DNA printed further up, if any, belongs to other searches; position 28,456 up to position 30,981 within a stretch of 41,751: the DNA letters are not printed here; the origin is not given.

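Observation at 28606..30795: Nitrate/nitrite porter fused in-frame to a DosS/DosT-like haem-GAF histidine kinase (candidate transporter-sensor chimera)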

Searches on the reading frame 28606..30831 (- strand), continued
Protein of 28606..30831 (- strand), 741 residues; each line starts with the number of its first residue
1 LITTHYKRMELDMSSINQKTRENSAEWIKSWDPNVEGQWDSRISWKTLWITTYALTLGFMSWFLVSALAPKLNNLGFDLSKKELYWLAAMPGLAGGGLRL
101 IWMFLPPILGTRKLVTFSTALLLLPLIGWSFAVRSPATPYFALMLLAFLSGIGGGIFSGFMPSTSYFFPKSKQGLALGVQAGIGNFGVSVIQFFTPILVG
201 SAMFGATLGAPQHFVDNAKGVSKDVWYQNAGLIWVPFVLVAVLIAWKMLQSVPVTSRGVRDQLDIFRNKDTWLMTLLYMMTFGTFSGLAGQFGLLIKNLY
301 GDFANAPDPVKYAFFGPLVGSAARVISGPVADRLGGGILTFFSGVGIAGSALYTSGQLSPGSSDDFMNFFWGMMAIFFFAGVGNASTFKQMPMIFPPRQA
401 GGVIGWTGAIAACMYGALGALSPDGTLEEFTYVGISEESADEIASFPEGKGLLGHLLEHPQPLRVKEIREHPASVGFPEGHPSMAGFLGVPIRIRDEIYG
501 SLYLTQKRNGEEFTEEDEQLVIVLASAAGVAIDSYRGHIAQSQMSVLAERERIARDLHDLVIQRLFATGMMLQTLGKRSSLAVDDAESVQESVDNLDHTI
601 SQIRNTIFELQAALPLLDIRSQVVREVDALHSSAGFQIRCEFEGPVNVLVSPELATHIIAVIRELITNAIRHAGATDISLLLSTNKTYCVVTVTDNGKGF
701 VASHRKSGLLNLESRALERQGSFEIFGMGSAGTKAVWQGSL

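Call 16: find_related_loci(query=L001:11380-12489:+, collection=genome_contigs, flank=6000)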
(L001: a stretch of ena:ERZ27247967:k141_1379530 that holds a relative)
Query L001:11380-12489:+ (369 aa) in genome_contigs; peptide patterns used: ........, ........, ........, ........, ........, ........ (x = any residue, [..] = any of these).
207 stretches matched a pattern; 131 encode a relative of the query (tblastn E <= 1e-3); the best 80 are kept; 80 distinct loci.
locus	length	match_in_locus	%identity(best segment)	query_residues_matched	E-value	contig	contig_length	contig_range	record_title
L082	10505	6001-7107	97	1-369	0e+0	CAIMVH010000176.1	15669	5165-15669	MAG: uncultured actinobacterium isolate ErkenSummer_bin-4304 genome assembly, contig: bin-4304:176/181, whole genome sho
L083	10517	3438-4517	58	6-365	4e-134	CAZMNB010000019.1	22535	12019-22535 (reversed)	MAG TPA_asm: uncultured Bifidobacterium sp. isolate SRP124364_co1_241 genome assembly, contig: NODE_2111_length_22535_co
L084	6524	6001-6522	96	1-174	9e-108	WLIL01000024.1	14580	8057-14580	MAG: Actinomycetota bacterium isolate UFOp-RH-14apr17-157 RH-14apr17-157-c24, whole genome shotgun sequence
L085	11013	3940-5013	44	14-366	2e-91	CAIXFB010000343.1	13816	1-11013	MAG: uncultured actinobacterium isolate Loclat_bin-08204 genome assembly, contig: bin-08204:343/439, whole genome shotgu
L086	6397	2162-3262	44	5-369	1e-89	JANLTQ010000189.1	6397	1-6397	MAG: Acidimicrobiia bacterium isolate OTE_25_metabat_154 OTE_25_k141_3517537, whole genome shotgun sequence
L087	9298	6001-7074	44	14-366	4e-89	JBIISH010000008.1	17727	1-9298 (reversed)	MAG: Candidatus Nanopelagicales bacterium isolate ME2003-11-11_3300044715_group2_bin71 Rohwer_bin349_scaffold_1524_c2, w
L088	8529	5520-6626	41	2-366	3e-82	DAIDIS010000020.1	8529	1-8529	MAG TPA_asm: Acidimicrobiales bacterium isolate clean374 k141_104876, whole genome shotgun sequence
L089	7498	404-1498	42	4-366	2e-80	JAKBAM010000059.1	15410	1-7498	MAG: Actinomycetes bacterium isolate ZJ2.bin36 NODE_4228_length_15410_cov_8.499248, whole genome shotgun sequence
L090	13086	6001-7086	42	8-365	4e-71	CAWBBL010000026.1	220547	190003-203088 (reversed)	MAG: Ilumatobacteraceae bacterium isolate MFD02840.bin.1.303 genome assembly, contig: contig_52519, whole genome shotgun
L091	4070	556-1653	40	4-366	9e-67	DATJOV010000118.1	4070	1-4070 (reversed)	MAG TPA_asm: Acidimicrobiales bacterium isolate SMAG_U14896 k141_767937, whole genome shotgun sequence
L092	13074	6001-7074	33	8-361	6e-52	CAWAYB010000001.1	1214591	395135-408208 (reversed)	MAG: uncultured Chloroflexia bacterium isolate MFD09779.bin.1.35 genome assembly, contig: contig_12204, whole genome sho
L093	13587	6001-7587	58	11-365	6e-50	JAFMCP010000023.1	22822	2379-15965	MAG: Candidatus Nanopelagicales bacterium isolate CPBay_Spr15L08_96 NODE_1254_length_22822_cov_12.976194, whole genome s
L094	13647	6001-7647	52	6-366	2e-48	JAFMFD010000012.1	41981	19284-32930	MAG: Actinomycetota bacterium isolate CPBay_Sum0_6L08_73 NODE_311_length_41981_cov_8.061203, whole genome shotgun sequen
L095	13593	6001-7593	51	3-365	4e-47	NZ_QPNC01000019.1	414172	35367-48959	Nocardiopsis sp. FIRDI 009 contig_19, whole genome shotgun sequence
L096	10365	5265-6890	54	14-366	5e-47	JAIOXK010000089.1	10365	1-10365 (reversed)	MAG: Candidatus Nanopelagicales bacterium isolate Tobar13.5m-G2 Tobar13-5m-C7341, whole genome shotgun sequence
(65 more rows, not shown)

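Call 23: search_solved_structures(query=P0001, max_evalue=1e-10, show_alignments=2)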
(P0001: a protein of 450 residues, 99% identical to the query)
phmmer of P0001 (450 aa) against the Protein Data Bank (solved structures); distinct sequences matched with E-value up to 1e-10: 3.
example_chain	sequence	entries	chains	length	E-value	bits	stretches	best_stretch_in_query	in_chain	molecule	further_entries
4jr9_A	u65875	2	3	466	3.6e-66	227.1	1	20-388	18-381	Nitrite extrusion protein 1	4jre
4u4t_A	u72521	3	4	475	5.5e-66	226.5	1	20-388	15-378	Nitrate/nitrite transporter NarK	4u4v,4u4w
4iu8_A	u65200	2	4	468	2.2e-63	217.9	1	13-388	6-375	Nitrite extrusion protein 2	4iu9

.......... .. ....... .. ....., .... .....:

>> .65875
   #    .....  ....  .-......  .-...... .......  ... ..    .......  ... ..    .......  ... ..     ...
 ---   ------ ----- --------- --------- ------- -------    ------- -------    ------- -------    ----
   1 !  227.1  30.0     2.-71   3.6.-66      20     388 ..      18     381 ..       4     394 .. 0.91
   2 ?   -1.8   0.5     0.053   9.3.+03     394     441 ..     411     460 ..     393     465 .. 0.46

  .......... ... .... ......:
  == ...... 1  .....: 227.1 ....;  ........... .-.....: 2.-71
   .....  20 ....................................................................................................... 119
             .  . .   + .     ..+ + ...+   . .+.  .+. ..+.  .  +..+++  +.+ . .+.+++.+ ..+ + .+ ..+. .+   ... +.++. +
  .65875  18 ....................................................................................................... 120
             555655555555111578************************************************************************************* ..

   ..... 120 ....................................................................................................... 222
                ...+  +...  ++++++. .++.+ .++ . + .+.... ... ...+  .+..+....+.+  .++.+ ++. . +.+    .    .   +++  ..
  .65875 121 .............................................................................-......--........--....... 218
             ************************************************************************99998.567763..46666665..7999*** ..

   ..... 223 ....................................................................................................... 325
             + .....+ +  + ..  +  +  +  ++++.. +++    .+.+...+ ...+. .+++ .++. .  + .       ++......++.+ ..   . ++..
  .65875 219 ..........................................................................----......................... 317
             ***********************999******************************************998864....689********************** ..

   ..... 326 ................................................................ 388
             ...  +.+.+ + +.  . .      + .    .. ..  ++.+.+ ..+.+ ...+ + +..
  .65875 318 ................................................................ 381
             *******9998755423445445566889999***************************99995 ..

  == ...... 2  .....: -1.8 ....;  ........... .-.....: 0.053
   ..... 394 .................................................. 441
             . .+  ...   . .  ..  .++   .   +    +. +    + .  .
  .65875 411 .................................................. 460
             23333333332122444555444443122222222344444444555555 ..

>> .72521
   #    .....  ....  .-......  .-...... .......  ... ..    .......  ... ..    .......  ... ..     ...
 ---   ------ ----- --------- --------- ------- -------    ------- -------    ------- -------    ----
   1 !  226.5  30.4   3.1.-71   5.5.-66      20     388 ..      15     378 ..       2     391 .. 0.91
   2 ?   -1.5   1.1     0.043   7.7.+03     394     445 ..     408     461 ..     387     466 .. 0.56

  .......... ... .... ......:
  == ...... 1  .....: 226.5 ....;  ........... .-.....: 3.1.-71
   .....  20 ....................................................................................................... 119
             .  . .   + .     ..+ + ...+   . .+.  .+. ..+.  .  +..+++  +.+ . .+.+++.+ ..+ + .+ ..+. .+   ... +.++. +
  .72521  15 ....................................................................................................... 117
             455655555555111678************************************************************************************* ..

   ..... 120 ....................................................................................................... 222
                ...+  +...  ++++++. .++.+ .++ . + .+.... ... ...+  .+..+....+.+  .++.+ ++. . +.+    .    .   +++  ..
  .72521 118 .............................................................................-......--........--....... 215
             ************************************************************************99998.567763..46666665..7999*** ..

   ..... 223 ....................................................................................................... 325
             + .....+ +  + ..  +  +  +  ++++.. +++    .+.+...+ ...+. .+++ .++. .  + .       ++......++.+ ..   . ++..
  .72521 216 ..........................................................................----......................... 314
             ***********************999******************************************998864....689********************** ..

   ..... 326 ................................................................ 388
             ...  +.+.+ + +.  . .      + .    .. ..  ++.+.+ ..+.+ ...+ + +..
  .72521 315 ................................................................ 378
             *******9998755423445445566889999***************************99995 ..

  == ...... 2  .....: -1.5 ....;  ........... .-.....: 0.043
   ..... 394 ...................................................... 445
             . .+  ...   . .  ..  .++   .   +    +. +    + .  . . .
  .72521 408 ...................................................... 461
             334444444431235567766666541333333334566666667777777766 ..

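Call 52: search_protein_representatives(protein=window:28606-30795:-)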
Query: 729 residues. Proteins with E-value up to 0.001 (for the whole library): 92194; up to 1e-10: 13380; up to 1e-30: 1686. The best 150 are listed.
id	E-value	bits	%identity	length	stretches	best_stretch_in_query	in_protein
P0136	5.3e-204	696.2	96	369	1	397-729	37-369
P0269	5.5e-133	461.5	57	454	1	13-408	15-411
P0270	2.3e-117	409.8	66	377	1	8-286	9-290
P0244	1.4e-115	404.0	58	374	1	398-726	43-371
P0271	1.5e-111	390.6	50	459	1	12-403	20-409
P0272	1.8e-110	387.0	54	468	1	10-401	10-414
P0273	2.6e-110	386.5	52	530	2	204-418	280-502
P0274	4.3e-110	385.8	51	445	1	9-401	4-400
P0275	1.1e-105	371.2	54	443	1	16-359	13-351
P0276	3.1e-102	359.8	56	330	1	14-326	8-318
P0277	5.7e-100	352.3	76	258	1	93-296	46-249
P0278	5.6e-89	316.0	59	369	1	78-345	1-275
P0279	1.3e-87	311.5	53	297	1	11-278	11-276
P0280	1.4e-87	311.3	37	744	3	398-526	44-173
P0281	2.3e-86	307.4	55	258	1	8-259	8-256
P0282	8.3e-84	298.9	35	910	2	18-383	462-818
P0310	7.4e-74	266.0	38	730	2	397-536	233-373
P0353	5.9e-71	256.4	43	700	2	476-714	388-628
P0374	3.8e-69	250.4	39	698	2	474-726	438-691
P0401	1.6e-67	245.1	38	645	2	393-522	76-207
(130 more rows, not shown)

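Call 53: search_protein_families(library=pfam, proteins=[P0280, P0282, P0310, P0353, P0374, P0401, P0273], max_evalue=0.0001)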
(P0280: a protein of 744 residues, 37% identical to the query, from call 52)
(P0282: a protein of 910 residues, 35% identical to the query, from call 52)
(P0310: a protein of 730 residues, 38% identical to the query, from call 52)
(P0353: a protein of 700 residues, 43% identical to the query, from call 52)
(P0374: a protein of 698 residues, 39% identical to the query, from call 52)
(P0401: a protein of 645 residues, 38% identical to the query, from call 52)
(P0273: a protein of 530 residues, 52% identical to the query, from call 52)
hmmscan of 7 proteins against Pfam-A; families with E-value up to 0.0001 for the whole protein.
P0280 (744 aa): 6 families
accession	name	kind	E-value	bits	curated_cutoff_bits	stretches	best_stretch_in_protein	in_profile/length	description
PF13185.12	GAF_2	-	1.2e-64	217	28.6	3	198-337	3-136/136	GAF domain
PF01590.32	GAF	-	5.1e-53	179.6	22.4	3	201-336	4-133/133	GAF domain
PF02518.31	HATPase_c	-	1.2e-25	90.5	26.4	1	638-740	2-109/111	Histidine kinase-, DNA gyrase B-, and HSP90-like ATPase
PF13492.12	GAF_3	-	4e-25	89.2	27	2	368-507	2-129/129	GAF domain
PF00512.31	HisKA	-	5.3e-18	65.3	26.9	1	527-595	1-66/66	His Kinase A (phospho-acceptor) domain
PF13581.12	HATPase_c_2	-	2.3e-05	24.8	27.4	1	645-730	39-120/127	Histidine kinase-like ATPase domain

P0282 (910 aa): 1 family
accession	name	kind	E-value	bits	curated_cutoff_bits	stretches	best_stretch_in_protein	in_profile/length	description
PF07690.21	MFS_1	-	4.5e-62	210.4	33.4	3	25-376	5-347/347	Major Facilitator Superfamily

P0310 (730 aa): 6 families
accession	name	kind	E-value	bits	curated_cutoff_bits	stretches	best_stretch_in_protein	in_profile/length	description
PF13185.12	GAF_2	-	1.9e-31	109.5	28.6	2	218-356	2-136/136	GAF domain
PF01590.32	GAF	-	2.2e-26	93.4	22.4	2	220-355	2-133/133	GAF domain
PF13492.12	GAF_3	-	9.5e-13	49.1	27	1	393-522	9-128/129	GAF domain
PF02518.31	HATPase_c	-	1.9e-10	41.6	26.4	1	645-725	5-105/111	Histidine kinase-, DNA gyrase B-, and HSP90-like ATPase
PF07730.19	HisKA_3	-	5.3e-08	33.7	24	1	539-601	2-66/68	Histidine kinase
PF13581.12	HATPase_c_2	-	6.4e-06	26.6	27.4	1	639-693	25-84/127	Histidine kinase-like ATPase domain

P0353 (700 aa): 6 families
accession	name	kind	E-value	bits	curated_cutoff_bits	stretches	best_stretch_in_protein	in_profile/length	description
PF13185.12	GAF_2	-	1.6e-33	116.3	28.6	2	129-267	3-135/136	GAF domain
PF01590.32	GAF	-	7.3e-30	104.7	22.4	2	130-267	2-133/133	GAF domain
PF13492.12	GAF_3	-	5.3e-19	69.3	27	1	300-432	3-127/129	GAF domain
PF07730.19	HisKA_3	-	1.2e-13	51.8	24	1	450-512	2-66/68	Histidine kinase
PF02518.31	HATPase_c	-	8.3e-09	36.3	26.4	1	557-607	4-55/111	Histidine kinase-, DNA gyrase B-, and HSP90-like ATPase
PF13581.12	HATPase_c_2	-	7.1e-06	26.5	27.4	1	550-607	23-84/127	Histidine kinase-like ATPase domain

P0374 (698 aa): 7 families
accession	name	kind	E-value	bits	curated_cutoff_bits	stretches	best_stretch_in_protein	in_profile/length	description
PF13185.12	GAF_2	-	2.1e-30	106.1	28.6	2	181-319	2-136/136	GAF domain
PF01590.32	GAF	-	9.7e-27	94.5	22.4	2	185-318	4-133/133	GAF domain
PF13492.12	GAF_3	-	2.9e-11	44.3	27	1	185-320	4-129/129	GAF domain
PF02518.31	HATPase_c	-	4.3e-10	40.5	26.4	1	608-691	3-106/111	Histidine kinase-, DNA gyrase B-, and HSP90-like ATPase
PF08448.16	PAS_4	-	2.6e-07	31.3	23.1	1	19-123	8-103/110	PAS fold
PF13581.12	HATPase_c_2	-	4.7e-06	27.1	27.4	1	606-653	27-79/127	Histidine kinase-like ATPase domain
PF07730.19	HisKA_3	-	5e-06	27.4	24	1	504-562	3-63/68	Histidine kinase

P0401 (645 aa): 6 families
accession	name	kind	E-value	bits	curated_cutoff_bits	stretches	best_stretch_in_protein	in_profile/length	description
PF13185.12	GAF_2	-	3.2e-26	92.6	28.6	2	65-206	2-136/136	GAF domain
PF01590.32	GAF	-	8.9e-18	65.5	22.4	1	67-205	2-133/133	GAF domain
PF02518.31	HATPase_c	-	8.4e-12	46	26.4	1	539-643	5-109/111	Histidine kinase-, DNA gyrase B-, and HSP90-like ATPase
PF07730.19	HisKA_3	-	4.5e-11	43.6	24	1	432-490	1-61/68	Histidine kinase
PF13492.12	GAF_3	-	8.5e-11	42.8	27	0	145-207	67-129/129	GAF domain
PF13581.12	HATPase_c_2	-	7.7e-07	29.6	27.4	1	530-589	22-86/127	Histidine kinase-like ATPase domain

P0273 (530 aa): 2 families
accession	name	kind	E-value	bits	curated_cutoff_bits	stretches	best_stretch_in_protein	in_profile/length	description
PF07690.21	MFS_1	-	2.1e-09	37.2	33.4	1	36-190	3-154/347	Major Facilitator Superfamily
PF03448.22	MgtE_N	-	1.5e-08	35.6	25.9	1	188-277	8-97/102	MgtE intracellular N domain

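Call 54: find_encoding_contigs(protein=window:28606-30795:-, flank=1000, max_places=6)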
Protein window:28606-30795:- (729 aa): no gene with exactly this product is on record in the collection.
